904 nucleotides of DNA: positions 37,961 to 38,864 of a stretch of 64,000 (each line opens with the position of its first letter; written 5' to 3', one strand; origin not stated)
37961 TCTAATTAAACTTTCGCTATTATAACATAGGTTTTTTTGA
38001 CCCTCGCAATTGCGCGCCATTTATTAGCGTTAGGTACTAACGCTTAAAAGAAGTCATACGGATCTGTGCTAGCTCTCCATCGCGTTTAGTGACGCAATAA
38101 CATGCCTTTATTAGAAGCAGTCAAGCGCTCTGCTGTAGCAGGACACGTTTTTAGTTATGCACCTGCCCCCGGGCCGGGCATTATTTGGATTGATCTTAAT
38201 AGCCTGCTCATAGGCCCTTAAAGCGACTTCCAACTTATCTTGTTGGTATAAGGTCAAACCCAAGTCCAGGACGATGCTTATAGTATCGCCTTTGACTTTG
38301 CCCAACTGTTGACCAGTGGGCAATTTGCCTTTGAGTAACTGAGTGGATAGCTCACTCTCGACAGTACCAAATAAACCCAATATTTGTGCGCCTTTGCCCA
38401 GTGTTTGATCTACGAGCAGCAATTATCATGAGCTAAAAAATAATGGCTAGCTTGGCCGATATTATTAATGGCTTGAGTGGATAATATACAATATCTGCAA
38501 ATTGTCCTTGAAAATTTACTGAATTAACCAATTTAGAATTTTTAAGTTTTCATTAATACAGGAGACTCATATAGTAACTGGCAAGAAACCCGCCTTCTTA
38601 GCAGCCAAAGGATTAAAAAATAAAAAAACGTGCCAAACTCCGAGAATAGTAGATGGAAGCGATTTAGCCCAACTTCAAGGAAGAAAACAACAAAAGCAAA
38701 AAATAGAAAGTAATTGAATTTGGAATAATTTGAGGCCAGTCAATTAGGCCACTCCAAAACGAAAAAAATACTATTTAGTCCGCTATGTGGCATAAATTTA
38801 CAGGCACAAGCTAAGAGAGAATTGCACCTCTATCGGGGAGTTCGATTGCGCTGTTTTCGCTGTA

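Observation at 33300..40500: Candidate anti-phage defence islet (KAP P-loop NTPase + TIR-like protein + dedicated regulator) inserted into the ICE core between radC and a truncated methyltransferase gene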

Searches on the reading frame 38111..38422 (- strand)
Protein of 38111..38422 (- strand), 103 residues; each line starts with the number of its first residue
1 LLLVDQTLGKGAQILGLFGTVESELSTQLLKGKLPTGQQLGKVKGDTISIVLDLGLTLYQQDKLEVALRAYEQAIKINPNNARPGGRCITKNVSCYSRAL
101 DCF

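Call 3: search_protein_families(library=pfam, proteins=[window:38111-38422:-], max_evalue=0.01)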
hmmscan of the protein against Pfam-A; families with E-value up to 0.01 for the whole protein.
window:38111-38422:- (103 aa): 10 families
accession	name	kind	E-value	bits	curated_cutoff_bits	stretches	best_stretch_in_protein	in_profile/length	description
PF13414.12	TPR_11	-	1.6e-07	31.3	26.8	1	55-83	1-29/42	TPR repeat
PF07719.23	TPR_2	-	2.3e-07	30.8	27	1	54-81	7-34/34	Tetratricopeptide repeat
PF00515.34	TPR_1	-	8.5e-07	29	27.8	1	54-81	7-34/34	Tetratricopeptide repeat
PF13181.12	TPR_8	-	0.00018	21.8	25.7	1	52-81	5-34/34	Tetratricopeptide repeat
PF13371.12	TPR_9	-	0.00059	20.2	35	1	46-81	27-62/73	Tetratricopeptide repeat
PF13424.12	TPR_12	-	0.0013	19.3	30.1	1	44-77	41-74/77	Tetratricopeptide repeat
PF08751.17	TrwC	-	0.0042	17.1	25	1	8-62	30-71/286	TrwC relaxase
PF13432.12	TPR_16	-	0.0043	17.9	32.7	1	52-82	1-31/65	Tetratricopeptide repeat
PF13428.12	TPR_14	-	0.0054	17.8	23.5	1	51-82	4-35/44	Tetratricopeptide repeat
PF13374.12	TPR_10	-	0.006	17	27.5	1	52-77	6-31/42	Tetratricopeptide repeat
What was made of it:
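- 38111..38422 (-): TPR-repeat gene fragment. TPR_11, TPR_2 and TPR_1 at 1e-7 (call 3).
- Checked: TPR fragment at 38111-38422 (call 3).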

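Call 4: search_protein_families(library=padloc, proteins=[window:38111-38422:-], max_evalue=0.01)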
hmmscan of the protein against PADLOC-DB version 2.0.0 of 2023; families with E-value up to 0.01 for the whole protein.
window:38111-38422:- (103 aa): 0 families

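Call 31: search_protein_families(library=pfam, proteins=[window:38114-38422:-], max_evalue=1)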
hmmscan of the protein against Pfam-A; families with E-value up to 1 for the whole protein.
seq(103 aa): 16 families
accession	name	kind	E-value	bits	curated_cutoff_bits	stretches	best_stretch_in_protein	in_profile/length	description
PF13414.12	TPR_11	-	1.6e-07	31.3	26.8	1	55-83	1-29/42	TPR repeat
PF07719.23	TPR_2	-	2.3e-07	30.8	27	1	54-81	7-34/34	Tetratricopeptide repeat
PF00515.34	TPR_1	-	8.5e-07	29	27.8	1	54-81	7-34/34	Tetratricopeptide repeat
PF13181.12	TPR_8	-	0.00018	21.8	25.7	1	52-81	5-34/34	Tetratricopeptide repeat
PF13371.12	TPR_9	-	0.00059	20.2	35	1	46-81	27-62/73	Tetratricopeptide repeat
PF13424.12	TPR_12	-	0.0013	19.4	30.1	1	44-77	41-74/77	Tetratricopeptide repeat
PF13432.12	TPR_16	-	0.0043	17.9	32.7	1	52-82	1-31/65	Tetratricopeptide repeat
PF08751.17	TrwC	-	0.0044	17.1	25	1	8-62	30-71/286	TrwC relaxase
PF13428.12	TPR_14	-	0.0053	17.8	23.5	1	51-82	4-35/44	Tetratricopeptide repeat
PF13374.12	TPR_10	-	0.006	17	27.5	1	52-77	6-31/42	Tetratricopeptide repeat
PF23558.1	TPR_P4H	-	0.025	15.2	27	1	48-86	42-80/91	Prolyl 4-hydroxylase peptide-substrate-binding domain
PF13174.12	TPR_6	-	0.046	14.8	26.3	1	53-80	5-32/33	Tetratricopeptide repeat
PF14559.12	TPR_19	-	0.073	13.8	25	1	58-83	1-26/68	Tetratricopeptide repeat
PF07720.18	TPR_3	-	0.073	13.7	20.7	1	54-81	7-34/34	Tetratricopeptide repeat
PF23914.1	TPR_CcmH_CycH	-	0.18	12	42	1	54-82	56-84/158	Cytochrome c-type biogenesis protein H TPR domain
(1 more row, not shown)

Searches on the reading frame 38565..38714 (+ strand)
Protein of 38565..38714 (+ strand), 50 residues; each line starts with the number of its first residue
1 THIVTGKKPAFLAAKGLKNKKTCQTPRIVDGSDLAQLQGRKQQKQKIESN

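Call 31: search_protein_families(library=pfam, proteins=[window:38565-38714:+], max_evalue=1)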
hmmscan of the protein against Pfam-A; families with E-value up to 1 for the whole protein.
seq(50 aa): 1 family
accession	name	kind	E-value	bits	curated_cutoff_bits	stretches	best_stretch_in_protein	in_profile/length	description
PF11291.13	DUF3091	-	0.067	13.8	25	1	15-45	38-68/100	Protein of unknown function (DUF3091)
